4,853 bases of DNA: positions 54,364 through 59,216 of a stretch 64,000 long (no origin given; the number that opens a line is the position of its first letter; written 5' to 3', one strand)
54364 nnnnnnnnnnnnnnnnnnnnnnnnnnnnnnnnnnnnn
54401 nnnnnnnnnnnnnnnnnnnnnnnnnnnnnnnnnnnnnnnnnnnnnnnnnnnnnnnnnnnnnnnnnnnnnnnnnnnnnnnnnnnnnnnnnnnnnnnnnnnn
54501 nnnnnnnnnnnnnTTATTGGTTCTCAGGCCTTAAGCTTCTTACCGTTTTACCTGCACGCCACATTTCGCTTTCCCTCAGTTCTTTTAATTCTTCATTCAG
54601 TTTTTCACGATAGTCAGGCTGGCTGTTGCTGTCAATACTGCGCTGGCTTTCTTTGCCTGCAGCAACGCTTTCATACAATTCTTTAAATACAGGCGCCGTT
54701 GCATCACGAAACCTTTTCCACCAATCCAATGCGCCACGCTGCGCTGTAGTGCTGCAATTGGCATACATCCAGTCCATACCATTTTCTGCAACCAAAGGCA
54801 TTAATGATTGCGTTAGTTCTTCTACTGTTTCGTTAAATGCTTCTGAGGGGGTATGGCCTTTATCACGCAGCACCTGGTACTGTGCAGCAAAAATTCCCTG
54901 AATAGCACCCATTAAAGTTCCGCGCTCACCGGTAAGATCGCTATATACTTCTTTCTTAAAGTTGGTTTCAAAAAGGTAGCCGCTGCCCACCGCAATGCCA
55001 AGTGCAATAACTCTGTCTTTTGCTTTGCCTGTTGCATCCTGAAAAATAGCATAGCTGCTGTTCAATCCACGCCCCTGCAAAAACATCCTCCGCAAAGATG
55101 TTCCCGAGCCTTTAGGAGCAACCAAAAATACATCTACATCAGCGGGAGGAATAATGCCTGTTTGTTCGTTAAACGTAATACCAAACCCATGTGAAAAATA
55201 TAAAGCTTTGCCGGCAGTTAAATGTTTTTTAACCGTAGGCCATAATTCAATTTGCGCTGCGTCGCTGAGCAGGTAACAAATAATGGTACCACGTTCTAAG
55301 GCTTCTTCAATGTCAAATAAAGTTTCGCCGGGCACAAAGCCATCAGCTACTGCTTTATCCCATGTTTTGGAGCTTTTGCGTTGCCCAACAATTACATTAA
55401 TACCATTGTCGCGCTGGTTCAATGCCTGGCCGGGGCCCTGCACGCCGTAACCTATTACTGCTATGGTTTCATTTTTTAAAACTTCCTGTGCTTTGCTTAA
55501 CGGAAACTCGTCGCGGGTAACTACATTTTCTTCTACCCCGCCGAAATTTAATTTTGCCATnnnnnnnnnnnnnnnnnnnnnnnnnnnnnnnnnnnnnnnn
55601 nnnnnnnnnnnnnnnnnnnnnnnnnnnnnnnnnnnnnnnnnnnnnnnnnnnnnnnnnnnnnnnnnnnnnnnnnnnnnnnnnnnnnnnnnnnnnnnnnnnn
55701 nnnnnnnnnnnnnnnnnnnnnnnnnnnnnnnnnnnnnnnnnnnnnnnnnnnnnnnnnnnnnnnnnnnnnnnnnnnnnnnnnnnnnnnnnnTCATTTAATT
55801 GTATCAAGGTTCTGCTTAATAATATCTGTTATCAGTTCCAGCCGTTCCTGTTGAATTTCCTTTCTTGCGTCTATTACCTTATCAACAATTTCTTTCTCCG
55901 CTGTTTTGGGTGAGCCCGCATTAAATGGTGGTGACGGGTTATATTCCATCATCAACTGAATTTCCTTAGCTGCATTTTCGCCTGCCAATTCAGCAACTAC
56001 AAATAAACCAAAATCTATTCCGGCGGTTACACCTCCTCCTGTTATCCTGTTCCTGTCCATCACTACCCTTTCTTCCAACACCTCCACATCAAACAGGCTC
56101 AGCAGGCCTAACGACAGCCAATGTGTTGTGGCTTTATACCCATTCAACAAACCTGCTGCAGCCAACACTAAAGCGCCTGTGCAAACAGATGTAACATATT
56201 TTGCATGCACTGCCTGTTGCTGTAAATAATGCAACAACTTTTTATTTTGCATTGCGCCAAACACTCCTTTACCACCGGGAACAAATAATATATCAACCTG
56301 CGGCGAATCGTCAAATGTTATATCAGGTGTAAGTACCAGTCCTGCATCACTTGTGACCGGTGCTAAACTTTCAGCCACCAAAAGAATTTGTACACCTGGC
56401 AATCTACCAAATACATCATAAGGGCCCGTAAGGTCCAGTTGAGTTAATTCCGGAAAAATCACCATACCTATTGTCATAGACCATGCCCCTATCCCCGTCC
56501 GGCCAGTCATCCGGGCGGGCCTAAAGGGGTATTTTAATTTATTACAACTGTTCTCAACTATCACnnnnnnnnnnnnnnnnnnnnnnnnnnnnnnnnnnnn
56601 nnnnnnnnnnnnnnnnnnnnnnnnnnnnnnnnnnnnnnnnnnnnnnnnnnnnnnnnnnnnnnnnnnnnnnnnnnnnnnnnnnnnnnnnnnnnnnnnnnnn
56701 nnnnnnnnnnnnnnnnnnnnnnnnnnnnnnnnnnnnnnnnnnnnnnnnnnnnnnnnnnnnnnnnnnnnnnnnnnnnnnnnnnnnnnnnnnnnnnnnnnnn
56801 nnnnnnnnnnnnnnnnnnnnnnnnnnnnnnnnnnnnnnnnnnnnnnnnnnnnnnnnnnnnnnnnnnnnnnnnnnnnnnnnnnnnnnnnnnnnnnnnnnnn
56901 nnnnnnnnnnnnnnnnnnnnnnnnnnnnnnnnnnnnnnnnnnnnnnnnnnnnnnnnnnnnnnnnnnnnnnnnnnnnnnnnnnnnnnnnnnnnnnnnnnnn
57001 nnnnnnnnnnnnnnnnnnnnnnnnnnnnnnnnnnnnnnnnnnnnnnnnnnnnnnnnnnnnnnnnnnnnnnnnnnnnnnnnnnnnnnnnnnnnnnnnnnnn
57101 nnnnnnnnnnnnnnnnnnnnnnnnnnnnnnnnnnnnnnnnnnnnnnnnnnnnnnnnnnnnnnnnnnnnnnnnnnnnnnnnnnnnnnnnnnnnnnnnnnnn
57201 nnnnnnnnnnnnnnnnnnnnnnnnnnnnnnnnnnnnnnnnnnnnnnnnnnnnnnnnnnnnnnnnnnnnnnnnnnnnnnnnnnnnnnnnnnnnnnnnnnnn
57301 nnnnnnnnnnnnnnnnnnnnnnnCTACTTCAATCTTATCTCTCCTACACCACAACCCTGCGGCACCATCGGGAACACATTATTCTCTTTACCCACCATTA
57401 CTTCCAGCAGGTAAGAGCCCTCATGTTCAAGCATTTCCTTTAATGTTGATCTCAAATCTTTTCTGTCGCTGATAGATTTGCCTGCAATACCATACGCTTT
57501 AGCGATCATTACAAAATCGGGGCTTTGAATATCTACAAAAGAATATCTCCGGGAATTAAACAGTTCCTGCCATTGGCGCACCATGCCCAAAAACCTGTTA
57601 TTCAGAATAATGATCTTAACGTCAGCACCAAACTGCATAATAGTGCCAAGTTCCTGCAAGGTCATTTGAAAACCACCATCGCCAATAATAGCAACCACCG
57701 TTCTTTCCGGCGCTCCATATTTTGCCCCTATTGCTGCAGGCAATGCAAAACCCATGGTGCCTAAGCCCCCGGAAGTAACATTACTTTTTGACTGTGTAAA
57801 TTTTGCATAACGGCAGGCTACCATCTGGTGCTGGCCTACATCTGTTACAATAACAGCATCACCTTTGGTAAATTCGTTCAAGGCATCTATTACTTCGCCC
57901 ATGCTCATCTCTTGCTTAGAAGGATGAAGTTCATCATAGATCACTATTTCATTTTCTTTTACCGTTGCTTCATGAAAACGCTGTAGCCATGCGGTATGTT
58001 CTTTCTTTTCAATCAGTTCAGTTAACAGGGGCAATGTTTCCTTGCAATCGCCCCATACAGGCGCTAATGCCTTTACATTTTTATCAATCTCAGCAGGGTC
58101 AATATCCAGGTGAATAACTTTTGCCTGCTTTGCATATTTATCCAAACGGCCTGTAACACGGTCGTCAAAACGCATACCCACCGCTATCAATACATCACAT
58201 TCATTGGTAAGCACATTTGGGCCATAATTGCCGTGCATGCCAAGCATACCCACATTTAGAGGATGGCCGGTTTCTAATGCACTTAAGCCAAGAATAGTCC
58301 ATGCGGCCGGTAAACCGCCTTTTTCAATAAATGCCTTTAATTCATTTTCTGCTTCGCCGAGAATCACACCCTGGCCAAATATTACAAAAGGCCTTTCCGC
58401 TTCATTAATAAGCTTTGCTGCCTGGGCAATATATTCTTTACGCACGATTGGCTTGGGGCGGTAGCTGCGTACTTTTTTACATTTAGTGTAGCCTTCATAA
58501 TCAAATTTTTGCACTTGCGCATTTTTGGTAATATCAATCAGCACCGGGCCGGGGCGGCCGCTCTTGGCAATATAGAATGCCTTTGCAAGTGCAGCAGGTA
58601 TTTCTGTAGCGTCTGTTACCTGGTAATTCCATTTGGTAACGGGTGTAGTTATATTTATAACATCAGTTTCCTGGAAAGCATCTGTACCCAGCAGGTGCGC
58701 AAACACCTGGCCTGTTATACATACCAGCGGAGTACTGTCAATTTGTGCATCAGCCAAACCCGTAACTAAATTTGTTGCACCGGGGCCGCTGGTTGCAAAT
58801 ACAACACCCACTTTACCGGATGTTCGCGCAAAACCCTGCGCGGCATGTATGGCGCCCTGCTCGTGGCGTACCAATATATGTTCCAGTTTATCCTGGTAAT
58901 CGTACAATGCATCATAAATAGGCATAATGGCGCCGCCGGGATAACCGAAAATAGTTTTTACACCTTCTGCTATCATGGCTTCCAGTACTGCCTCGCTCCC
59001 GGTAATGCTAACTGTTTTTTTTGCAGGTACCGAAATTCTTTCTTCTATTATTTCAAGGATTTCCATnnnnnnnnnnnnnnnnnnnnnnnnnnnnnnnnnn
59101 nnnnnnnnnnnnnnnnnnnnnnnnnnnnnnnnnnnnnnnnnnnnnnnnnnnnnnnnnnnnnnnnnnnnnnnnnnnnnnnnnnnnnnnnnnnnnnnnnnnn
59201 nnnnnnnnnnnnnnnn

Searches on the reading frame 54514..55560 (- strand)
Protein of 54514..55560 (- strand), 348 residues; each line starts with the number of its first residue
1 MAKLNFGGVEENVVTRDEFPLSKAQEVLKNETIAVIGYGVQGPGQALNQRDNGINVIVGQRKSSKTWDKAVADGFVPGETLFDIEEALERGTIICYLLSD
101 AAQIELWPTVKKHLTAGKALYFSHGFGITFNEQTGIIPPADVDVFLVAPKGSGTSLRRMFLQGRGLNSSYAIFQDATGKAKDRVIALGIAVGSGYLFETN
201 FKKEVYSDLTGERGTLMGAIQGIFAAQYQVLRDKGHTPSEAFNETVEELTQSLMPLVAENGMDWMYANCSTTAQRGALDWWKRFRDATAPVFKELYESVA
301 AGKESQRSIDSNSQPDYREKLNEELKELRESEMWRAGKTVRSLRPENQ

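Call 8: search_protein_families(library=ncbifam, proteins=[window:54514-55560:-], max_evalue=1e-10)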
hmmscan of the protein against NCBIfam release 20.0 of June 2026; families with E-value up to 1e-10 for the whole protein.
window:54514-55560:- (348 aa): 4 families
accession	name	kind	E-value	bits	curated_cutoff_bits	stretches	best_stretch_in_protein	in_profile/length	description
TIGR00465.1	ilvC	equivalog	1.6e-94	316.5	226.15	1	28-347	1-313/314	ketol-acid reductoisomerase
NF004017.0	PRK05479.1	equivalog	2.5e-63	213.9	336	1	25-343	12-324/337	ketol-acid reductoisomerase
NF009940.0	PRK13403.1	equivalog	5e-43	147.2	406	1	26-279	12-259/335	ketol-acid reductoisomerase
NF003557.0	PRK05225.1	equivalog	3.4e-27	95.1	713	1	13-314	22-322/491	ketol-acid reductoisomerase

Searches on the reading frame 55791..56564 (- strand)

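Call 8: search_protein_families(library=ncbifam, proteins=[window:55791-56564:-], max_evalue=1e-10)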
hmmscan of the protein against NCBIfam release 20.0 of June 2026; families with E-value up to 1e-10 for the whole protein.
window:55791-56564:- (257 aa): 3 families
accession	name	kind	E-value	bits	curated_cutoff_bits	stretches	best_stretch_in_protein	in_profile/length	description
NF052371.1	TransRegGbdRPseu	equivalog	1.4e-23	83.6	480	1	62-207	55-201/365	choline metabolism transcriptional regulator GbdR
NF006902.0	PRK09393.1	equivalog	1.4e-18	67.2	425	1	66-206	53-195/327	transcriptional regulator FtrA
TIGR01383.1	not_thiJ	equivalog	2.5e-15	56.7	131.25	1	48-203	18-178/180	DJ-1 family glyoxalase III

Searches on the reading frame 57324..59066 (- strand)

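Call 8: search_protein_families(library=ncbifam, proteins=[window:57324-59066:-], max_evalue=1e-10)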
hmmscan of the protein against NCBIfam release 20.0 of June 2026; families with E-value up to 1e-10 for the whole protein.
window:57324-59066:- (580 aa): 52 families (the best 25 are shown)
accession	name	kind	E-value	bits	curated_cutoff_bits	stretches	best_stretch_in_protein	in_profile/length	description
TIGR00118.1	acolac_lg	equivalog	3.7e-211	702.4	538.35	1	22-577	2-553/557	biosynthetic-type acetolactate synthase large subunit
NF006524.0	PRK08978.1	equivalog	3.3e-195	649.5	738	1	22-572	2-538/548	acetolactate synthase 2 catalytic subunit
NF005651.0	PRK07418.1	subfamily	1.8e-192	640.8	942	1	15-572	13-573/617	acetolactate synthase large subunit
NF005824.0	PRK07710.1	equivalog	3.9e-192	639.6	976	1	15-577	11-567/573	acetolactate synthase large subunit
NF004710.0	PRK06048.1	equivalog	2.3e-191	637.1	976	1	17-577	4-556/561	acetolactate synthase large subunit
NF005228.0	PRK06725.1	equivalog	7e-191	635.3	991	1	13-578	8-565/571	acetolactate synthase large subunit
NF004919.0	PRK06276.1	equivalog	2.7e-189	630.3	866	1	22-577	2-556/582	acetolactate synthase large subunit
NF005860.0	PRK07789.1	equivalog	3.7e-184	613.5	881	1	15-578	28-598/615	acetolactate synthase large subunit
NF006319.0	PRK08527.1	equivalog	2.6e-180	600.6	905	1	20-577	3-557/565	acetolactate synthase large subunit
NF006581.0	PRK09107.1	equivalog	4e-177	590.1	974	1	17-577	7-572/595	acetolactate synthase 3 large subunit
NF005584.0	PRK07282.1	equivalog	3.6e-173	577.1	970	1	20-572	9-554/566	acetolactate synthase large subunit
NF005058.0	PRK06466.1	equivalog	4.7e-171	570.1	951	1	21-568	4-557/574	acetolactate synthase 3 large subunit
NF006016.1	PRK08155.1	equivalog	1.8e-168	561.4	870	1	21-572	3-546/554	acetolactate synthase large subunit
NF005409.0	PRK06965.1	equivalog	5.2e-168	560.1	1035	1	16-578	16-581/587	acetolactate synthase 3 catalytic subunit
NF006525.0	PRK08979.1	equivalog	1.6e-163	545.1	1084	1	21-578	4-565/572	acetolactate synthase 3 large subunit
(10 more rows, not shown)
